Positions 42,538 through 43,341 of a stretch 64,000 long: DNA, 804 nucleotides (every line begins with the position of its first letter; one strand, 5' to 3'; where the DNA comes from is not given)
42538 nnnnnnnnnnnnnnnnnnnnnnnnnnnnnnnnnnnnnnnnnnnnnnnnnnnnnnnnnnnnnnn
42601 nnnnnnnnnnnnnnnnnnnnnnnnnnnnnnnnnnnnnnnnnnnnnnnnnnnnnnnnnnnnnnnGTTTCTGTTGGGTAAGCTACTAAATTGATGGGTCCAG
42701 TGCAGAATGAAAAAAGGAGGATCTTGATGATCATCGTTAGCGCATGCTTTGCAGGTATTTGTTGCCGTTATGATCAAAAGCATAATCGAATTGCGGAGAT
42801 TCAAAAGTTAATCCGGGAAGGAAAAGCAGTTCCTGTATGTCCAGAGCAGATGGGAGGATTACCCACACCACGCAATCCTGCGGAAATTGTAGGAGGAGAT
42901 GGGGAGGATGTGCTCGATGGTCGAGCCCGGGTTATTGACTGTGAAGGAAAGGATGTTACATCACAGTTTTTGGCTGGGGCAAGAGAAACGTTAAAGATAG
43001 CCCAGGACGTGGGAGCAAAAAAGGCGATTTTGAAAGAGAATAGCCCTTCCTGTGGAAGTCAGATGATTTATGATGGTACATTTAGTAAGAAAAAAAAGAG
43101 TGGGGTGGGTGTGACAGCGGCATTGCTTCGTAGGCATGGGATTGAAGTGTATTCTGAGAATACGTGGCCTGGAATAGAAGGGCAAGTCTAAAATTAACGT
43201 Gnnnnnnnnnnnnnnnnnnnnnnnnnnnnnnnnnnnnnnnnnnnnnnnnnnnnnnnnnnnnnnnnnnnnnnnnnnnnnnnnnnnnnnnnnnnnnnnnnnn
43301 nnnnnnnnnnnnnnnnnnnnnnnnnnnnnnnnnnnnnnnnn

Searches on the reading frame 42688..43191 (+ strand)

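Call 7: search_protein_families(library=pfam, proteins=[window:42688-43191:+], max_evalue=0.001)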
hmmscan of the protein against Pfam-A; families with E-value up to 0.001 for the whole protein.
window:42688-43191:+ (167 aa): 1 family
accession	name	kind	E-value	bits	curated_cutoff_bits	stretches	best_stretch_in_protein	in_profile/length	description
PF04463.17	2-thiour_desulf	-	3.7e-48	163.6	34.7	1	15-158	1-140/141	2-thiouracil desulfurase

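Call 20: search_protein_families(library=ncbifam, proteins=[window:42688-43191:+], max_evalue=0.001)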
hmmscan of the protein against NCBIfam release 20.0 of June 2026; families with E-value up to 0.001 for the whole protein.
window:42688-43191:+ (167 aa): 0 families
